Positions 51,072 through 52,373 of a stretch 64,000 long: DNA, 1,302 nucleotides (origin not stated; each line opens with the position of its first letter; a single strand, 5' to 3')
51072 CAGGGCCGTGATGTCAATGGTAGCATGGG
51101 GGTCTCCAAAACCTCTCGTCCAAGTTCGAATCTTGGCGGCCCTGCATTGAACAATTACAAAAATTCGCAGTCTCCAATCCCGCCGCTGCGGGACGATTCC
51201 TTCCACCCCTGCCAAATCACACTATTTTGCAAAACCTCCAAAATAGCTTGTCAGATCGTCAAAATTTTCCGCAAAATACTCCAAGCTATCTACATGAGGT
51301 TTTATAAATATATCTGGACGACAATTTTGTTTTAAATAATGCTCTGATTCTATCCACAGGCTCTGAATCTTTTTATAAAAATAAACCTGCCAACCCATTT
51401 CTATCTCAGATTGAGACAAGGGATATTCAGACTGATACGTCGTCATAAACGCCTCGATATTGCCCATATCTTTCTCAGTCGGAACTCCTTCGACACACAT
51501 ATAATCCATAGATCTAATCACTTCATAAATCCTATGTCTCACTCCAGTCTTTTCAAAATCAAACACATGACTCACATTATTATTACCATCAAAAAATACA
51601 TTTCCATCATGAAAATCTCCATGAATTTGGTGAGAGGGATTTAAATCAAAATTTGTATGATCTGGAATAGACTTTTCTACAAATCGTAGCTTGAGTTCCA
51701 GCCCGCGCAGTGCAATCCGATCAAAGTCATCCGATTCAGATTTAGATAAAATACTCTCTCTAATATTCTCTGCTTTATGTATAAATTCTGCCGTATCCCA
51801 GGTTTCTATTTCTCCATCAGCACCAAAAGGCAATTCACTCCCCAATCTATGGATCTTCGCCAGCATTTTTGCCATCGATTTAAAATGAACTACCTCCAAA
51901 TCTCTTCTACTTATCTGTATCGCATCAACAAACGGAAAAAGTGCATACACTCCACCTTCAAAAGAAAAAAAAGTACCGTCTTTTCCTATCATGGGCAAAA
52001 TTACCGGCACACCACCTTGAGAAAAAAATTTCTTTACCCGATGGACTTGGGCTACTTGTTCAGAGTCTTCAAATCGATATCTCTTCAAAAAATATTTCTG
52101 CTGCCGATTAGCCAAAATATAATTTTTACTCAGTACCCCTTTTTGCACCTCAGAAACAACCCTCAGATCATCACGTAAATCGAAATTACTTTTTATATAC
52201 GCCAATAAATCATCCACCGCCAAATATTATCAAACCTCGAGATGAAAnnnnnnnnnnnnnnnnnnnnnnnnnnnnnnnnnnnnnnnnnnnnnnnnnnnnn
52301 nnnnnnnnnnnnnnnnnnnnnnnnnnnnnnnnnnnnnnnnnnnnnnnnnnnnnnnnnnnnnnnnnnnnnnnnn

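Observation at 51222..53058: VOC-ASCH fusion gene precisely bracketed by 47-bp direct repeats, next to an APH-fold kinase sharing the same 5' leader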

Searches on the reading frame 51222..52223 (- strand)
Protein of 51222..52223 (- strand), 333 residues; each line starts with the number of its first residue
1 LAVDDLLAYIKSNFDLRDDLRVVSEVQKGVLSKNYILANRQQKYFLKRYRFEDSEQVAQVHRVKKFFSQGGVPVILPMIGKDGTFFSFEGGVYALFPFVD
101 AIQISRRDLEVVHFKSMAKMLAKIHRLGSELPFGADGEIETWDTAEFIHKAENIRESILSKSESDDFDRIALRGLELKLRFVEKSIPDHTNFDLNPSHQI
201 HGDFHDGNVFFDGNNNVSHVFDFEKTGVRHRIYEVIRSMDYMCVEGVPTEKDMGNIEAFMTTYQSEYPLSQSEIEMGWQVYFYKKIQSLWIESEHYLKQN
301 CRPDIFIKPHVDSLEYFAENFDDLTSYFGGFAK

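Call 6: search_protein_families(library=pfam, proteins=[window:51222-52223:-], max_evalue=0.01)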
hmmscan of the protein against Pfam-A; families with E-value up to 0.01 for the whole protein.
window:51222-52223:- (333 aa): 1 family
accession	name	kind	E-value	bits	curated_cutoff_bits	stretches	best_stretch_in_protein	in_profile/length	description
PF01636.29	APH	-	6.7e-22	78.8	23.2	1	23-253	2-224/239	Phosphotransferase enzyme family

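Call 12: find_encoding_contigs(protein=window:51222-52223:-, flank=10000, max_places=10)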
Protein window:51222-52223:- (333 aa): no gene with exactly this product is on record in the collection.

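Call 20: find_homologous_proteins(query=window:51222-52217:-, max_evalue=1e-10)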
Query window:51222-52217:- (331 aa): 240 proteins with E <= 1e-10 among 798 candidates; the best 120 are listed.
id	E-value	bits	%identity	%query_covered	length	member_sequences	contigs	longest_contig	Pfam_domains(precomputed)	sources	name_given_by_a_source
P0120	1.1e-222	756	100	100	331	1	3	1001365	PF01636.30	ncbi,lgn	-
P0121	9.8e-87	309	45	97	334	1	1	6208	PF01633.27,PF01636.30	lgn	-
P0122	3.5e-76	275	42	91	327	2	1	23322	PF01636.30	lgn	-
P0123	2.7e-75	272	41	98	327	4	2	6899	PF27663.1,PF01636.30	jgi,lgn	-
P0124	1.8e-73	266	41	96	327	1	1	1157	PF27663.1,PF01636.30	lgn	-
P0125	1.4e-72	263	42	98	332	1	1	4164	PF01636.30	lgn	-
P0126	1.9e-72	263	41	97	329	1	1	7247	PF01636.30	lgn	-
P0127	3.2e-70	255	41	93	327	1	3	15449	PF01636.30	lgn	-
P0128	4.1e-70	255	40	97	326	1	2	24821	PF01636.30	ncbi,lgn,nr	ncbi:MAG: phosphotransferase [Parcubacteria group bacterium]|nr:phosphotransferase [Parcubacteria gr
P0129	1.5e-69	253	39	92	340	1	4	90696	PF01636.30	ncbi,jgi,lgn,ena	jgi:Ser/Thr protein kinase RdoA (MazF antagonist)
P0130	2.9e-69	252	41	96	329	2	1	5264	PF01636.30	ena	-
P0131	3.8e-69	252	43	91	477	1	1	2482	PF00293.35,PF01636.30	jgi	jgi:Ser/Thr protein kinase RdoA (MazF antagonist)/8-oxo-dGTP pyrophosphatase MutT (NUDIX family)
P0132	5.2e-69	251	42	92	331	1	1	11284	PF01636.30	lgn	-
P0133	5.2e-69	251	39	91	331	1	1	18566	PF01636.30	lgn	-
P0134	5.6e-69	251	40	97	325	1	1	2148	PF27663.1,PF01636.30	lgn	-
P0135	6.8e-69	251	39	95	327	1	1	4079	PF01636.30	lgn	-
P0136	7.2e-69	251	41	98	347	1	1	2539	PF01636.30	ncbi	-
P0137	8.2e-69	251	42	91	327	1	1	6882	PF01636.30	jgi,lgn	-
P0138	8.9e-69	250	39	92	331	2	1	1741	PF01636.30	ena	-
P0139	9.2e-69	250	39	99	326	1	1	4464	PF01633.27,PF01636.30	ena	-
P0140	1.0e-68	250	42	91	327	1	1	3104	PF01636.30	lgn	-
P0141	1.3e-68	250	40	97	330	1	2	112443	PF01636.30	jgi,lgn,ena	jgi:Ser/Thr protein kinase RdoA (MazF antagonist)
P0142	2.3e-68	249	42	92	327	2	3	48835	PF01636.30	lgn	-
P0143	2.4e-68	249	39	99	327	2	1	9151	PF01636.30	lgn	-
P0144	2.9e-68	249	38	97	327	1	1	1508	PF27663.1,PF01636.30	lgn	-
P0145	5.8e-68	248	40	97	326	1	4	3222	PF01636.30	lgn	-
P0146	1.0e-67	247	37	99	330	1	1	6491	PF01636.30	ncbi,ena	-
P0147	1.9e-67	246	39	98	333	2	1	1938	PF01636.30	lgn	-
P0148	2.0e-67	246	40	92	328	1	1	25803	PF01636.30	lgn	-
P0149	2.4e-67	246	39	97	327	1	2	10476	PF27663.1,PF01636.30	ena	-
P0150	3.7e-67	245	39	97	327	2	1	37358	PF01636.30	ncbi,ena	-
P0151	3.7e-67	245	37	97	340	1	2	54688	PF01633.27,PF01636.30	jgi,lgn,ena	-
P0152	5.2e-67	245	37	97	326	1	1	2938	PF27663.1,PF01636.30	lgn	-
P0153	5.9e-67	244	38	97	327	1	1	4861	PF27663.1,PF01636.30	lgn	-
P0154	6.5e-67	244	40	99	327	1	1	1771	PF01636.30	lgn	-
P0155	6.8e-67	244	41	91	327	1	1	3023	PF01636.30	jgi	jgi:Ser/Thr protein kinase RdoA (MazF antagonist)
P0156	9.2e-67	244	42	92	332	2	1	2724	PF01636.30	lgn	-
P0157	1.3e-66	243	39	97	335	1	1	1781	PF01636.30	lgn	-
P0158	1.9e-66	243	41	91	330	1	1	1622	PF01636.30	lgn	-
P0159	1.9e-66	243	41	91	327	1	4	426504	PF01636.30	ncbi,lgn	-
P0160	2.4e-66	242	39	97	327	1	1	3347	PF01636.30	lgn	-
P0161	4.0e-66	242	39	96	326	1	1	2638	PF01636.30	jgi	jgi:Ser/Thr protein kinase RdoA (MazF antagonist)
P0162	4.5e-66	242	37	98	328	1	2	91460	PF01636.30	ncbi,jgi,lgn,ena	ncbi:MAG: phosphotransferase [Candidatus Paceibacterota bacterium]|jgi:homoserine kinase type II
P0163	5.6e-66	241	40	97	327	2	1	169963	PF01636.30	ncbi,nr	ncbi:MAG: phosphotransferase [Candidatus Parcubacteria bacterium]|nr:phosphotransferase [Candidatus 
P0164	5.8e-66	241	37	98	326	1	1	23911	PF01636.30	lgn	-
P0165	6.0e-66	241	37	94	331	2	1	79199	PF01636.30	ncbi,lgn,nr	ncbi:MAG: phosphotransferase [Patescibacteria group bacterium]|nr:phosphotransferase [Patescibacteri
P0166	8.4e-66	241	39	98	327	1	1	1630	PF01636.30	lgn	-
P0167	9.0e-66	241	37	96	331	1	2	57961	PF01636.30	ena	-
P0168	9.4e-66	241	38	97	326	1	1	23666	PF01636.30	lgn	-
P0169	9.7e-66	240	40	90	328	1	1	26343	PF01636.30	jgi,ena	-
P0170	1.1e-65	240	41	91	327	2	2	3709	PF01636.30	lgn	-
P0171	1.3e-65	240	37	98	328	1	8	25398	PF01636.30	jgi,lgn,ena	-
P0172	2.3e-65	239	38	99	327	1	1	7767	PF01636.30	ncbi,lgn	-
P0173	2.4e-65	239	41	96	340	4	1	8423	PF01636.30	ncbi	-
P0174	2.8e-65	239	37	99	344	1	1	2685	PF01636.30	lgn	-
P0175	2.8e-65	239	42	91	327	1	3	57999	PF01636.30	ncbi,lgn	-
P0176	4.1e-65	238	42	91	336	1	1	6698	PF01636.30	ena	-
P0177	5.3e-65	238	39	96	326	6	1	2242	PF01636.30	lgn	-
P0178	6.2e-65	238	41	91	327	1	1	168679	PF01636.30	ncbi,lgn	-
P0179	8.0e-65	237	37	95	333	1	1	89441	PF27663.1,PF01636.30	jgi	-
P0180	9.9e-65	237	39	98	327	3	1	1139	PF01636.30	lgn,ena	-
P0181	1.1e-64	237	41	92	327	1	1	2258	PF01633.27,PF01636.30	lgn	-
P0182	1.2e-64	237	38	97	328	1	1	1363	PF27663.1,PF01636.30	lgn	-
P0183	1.2e-64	237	42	89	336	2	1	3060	PF01636.30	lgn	-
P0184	1.3e-64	237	38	96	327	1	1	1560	PF01636.30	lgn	-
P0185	1.5e-64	237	39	96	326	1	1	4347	PF01636.30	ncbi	-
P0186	2.0e-64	236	40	92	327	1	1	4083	PF01636.30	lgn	-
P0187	2.7e-64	236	40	96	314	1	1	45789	PF01636.30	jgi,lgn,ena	-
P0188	2.9e-64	236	38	97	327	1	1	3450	PF01636.30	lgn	-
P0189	3.2e-64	235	38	97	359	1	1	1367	PF01636.30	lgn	-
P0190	7.3e-64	234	37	97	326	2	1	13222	PF01636.30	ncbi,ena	-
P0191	7.9e-64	234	40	92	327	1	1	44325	PF01636.30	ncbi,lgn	-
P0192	1.1e-63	234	41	96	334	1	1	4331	PF01636.30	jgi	jgi:Ser/Thr protein kinase RdoA (MazF antagonist)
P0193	1.3e-63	233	41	91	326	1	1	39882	PF01636.30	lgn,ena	-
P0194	1.3e-63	233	36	97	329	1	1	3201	PF01636.30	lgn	-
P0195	1.9e-63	233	41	92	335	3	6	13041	PF01636.30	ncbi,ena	-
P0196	2.9e-63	232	37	91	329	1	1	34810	PF27663.1,PF01636.30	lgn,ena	-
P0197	3.5e-63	232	39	91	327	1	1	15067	PF01636.30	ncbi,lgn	ncbi:MAG: phosphotransferase [Candidatus Paceibacterota bacterium]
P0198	3.8e-63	232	35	99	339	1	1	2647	PF01636.30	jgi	jgi:Ser/Thr protein kinase RdoA (MazF antagonist)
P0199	5.7e-63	231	38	96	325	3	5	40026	PF01636.30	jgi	jgi:Ser/Thr protein kinase RdoA (MazF antagonist)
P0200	7.0e-63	231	39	97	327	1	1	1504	PF01636.30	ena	-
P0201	7.1e-63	231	40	97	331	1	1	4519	PF01636.30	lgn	-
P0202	1.5e-62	230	40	91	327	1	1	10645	PF01636.30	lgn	-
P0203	1.6e-62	230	36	98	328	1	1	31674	PF01636.30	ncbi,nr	ncbi:MAG: phosphotransferase [bacterium]|nr:phosphotransferase [bacterium]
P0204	2.1e-62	229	35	98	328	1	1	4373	PF01636.30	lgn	-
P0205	3.3e-62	229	38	98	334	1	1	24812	PF01636.30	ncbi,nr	ncbi:MAG: phosphotransferase [Patescibacteria group bacterium]|nr:phosphotransferase [Patescibacteri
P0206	3.3e-62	229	39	92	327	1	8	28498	PF01636.30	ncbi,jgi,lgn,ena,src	ncbi:MAG TPA: phosphotransferase [Candidatus Paceibacterota bacterium]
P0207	3.3e-62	229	37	98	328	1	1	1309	PF01636.30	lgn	-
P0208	3.9e-62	229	35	98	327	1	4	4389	PF27663.1,PF01636.30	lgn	-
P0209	4.7e-62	228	37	97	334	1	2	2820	PF01636.30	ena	-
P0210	7.3e-62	228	39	91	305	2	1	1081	PF01636.30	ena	-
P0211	9.3e-62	227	38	92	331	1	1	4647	PF01636.30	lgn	-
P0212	1.0e-61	227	37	98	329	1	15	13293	PF01636.30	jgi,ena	-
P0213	1.3e-61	227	37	91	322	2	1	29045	PF07914.18,PF01633.27,PF01636.30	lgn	-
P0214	1.3e-61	227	36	98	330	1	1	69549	PF01636.30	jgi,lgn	jgi:Ser/Thr protein kinase RdoA (MazF antagonist)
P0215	2.1e-61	226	38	98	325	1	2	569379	PF01636.30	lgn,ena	-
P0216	2.3e-61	226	40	91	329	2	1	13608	PF01633.27,PF01636.30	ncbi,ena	ncbi:MAG: phosphotransferase [bacterium]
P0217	3.1e-61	226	36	99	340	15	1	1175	PF01636.30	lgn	-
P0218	3.1e-61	226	35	98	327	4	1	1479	PF01636.30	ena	-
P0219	4.7e-61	225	42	96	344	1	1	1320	PF01636.30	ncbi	-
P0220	4.8e-61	225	37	95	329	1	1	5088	PF01636.30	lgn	-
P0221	5.9e-61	225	39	91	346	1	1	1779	PF01636.30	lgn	-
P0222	6.5e-61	225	37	97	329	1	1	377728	PF01636.30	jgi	-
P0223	6.9e-61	225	37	96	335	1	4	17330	PF01636.30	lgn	-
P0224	7.3e-61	224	36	97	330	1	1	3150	PF01633.27,PF01636.30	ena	-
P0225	7.5e-61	224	37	98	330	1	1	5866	PF01633.27,PF01636.30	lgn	-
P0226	8.0e-61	224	38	98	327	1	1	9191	PF01636.30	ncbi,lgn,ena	-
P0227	8.0e-61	224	37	98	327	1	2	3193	PF01636.30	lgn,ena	-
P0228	8.7e-61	224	36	98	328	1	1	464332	PF01636.30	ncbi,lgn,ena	ncbi:MAG: aminoglycoside phosphotransferase family protein [bacterium]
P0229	1.6e-60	223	37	97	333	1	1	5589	PF27663.1,PF01636.30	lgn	-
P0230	1.7e-60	223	38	98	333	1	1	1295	PF01636.30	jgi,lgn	-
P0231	1.9e-60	223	37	94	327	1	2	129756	PF01633.27,PF01636.30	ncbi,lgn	-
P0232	4.3e-60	222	39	100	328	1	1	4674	PF01636.30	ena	-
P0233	4.3e-60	222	37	98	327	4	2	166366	PF01636.30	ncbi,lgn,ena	-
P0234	4.6e-60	222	36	92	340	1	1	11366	PF01636.30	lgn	-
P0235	6.3e-60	221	39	98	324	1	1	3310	PF01636.30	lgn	-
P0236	9.4e-60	221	35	95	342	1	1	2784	PF01636.30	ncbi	-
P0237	1.0e-59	221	36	97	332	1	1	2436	PF01636.30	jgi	jgi:homoserine kinase type II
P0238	1.2e-59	221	36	97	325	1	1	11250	PF01636.30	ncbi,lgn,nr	ncbi:MAG: phosphotransferase [Candidatus Taylorbacteria bacterium]|nr:phosphotransferase [Candidatus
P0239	1.3e-59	220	37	97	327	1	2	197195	PF01633.27,PF01636.30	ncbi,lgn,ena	-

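Call 25: search_protein_families(library=ncbifam, proteins=[window:51222-52217:-], max_evalue=0.01)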
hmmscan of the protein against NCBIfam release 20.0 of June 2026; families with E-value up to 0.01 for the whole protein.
window:51222-52217:- (331 aa): 6 families
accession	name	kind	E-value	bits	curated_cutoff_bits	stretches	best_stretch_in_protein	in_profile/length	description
NF003558.0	PRK05231.1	equivalog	9.2e-19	67.6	271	1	10-274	17-265/322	homoserine kinase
TIGR00938.1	thrB_alt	equivalog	1.9e-13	50.4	255.9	1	12-273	19-263/307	homoserine kinase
NF008738.0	PRK11768.1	equivalog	2.2e-12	47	194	1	38-224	49-223/327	serine/threonine protein kinase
TIGR02906.1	spore_CotS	subfamily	5.1e-08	32.2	172.7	1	32-274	12-263/314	CotS family spore coat protein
TIGR02904.1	spore_ysxE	equivalog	3.3e-06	26.6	263.55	1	37-125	27-113/309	spore coat protein YsxE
NF004799.0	PRK06148.1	subfamily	0.0002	19.4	1128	1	189-287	197-294/1015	hypothetical protein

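Call 26: search_solved_structures(query=window:51222-52217:-, max_evalue=0.001)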
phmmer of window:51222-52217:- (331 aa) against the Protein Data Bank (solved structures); distinct sequences matched with E-value up to 0.001: 1.
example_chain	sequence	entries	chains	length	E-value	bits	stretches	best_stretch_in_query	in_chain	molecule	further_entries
2ppq_A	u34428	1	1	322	3e-05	26.8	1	19-273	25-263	Homoserine kinase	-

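Call 37: find_encoding_contigs(protein=P0121, flank=5000, max_places=2)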
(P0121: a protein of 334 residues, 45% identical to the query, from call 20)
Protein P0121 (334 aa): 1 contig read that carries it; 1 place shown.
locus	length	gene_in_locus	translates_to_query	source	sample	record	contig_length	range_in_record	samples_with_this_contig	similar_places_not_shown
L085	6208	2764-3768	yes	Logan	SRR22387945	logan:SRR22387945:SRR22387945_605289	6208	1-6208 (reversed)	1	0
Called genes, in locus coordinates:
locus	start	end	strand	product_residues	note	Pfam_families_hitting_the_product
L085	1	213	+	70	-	?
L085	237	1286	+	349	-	PF05448:AXE1 (faint), PF12740:PETase (faint), PF02129:Peptidase_S15 (weak), PF00561:Abhydrolase_1, PF12146:Hydrolase_4, PF12697:Abhydrolase_6, PF00326:Peptidase_S9, PF08840:BAAT_C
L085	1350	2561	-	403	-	PF00270:DEAD, PF04851:ResIII, PF00271:Helicase_C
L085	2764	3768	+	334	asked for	PF01636:APH, PF01633:Choline_kinase (weak)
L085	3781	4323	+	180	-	PF01396:Zn_ribbon_Top1 (faint)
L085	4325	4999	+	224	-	-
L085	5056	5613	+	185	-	-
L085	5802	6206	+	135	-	?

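Call 38: find_encoding_contigs(protein=P0122, flank=5000, max_places=2)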
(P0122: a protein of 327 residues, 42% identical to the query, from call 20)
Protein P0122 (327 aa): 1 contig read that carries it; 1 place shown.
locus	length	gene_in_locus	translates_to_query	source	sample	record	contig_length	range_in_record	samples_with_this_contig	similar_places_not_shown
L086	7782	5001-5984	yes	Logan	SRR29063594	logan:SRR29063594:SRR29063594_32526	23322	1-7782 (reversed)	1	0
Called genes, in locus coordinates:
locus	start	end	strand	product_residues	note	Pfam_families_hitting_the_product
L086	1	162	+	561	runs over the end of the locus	PF06418:CTP_synth_N, PF00117:GATase, PF07722:Peptidase_C26 (weak)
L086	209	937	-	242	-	PF18306:LDcluster4, PF03641:Lysine_decarbox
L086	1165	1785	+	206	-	-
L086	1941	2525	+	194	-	-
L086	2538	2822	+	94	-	-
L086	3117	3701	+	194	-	-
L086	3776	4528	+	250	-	-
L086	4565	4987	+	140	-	PF00293:NUDIX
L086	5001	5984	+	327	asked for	PF01636:APH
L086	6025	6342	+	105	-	PF01035:DNA_binding_1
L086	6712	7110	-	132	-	-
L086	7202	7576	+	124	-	PF01230:HIT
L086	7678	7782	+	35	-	?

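Call 48: find_encoding_contigs(protein=P0120, flank=3000, max_places=10)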
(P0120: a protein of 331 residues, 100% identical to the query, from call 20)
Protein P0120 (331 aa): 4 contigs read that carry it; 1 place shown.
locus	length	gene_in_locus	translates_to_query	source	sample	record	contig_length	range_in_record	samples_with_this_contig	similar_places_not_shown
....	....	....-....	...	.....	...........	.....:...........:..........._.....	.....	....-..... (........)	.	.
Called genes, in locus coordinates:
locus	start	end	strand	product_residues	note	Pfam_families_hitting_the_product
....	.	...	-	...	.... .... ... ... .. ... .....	-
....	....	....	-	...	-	-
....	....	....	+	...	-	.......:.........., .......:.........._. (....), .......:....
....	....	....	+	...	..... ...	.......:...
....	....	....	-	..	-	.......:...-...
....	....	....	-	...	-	-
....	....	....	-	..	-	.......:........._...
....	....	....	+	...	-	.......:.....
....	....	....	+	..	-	-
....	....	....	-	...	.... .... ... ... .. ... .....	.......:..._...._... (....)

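Call 51: search_protein_families(library=padloc, proteins=[window:51222-52217:-], max_evalue=0.01)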
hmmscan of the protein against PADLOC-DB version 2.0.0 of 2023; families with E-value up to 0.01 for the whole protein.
window:51222-52217:- (331 aa): 0 families

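Call 52: search_protein_families(library=phrogs, proteins=[window:51222-52217:-], max_evalue=0.001)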
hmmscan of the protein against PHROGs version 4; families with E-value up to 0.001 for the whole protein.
window:51222-52217:- (331 aa): 0 families
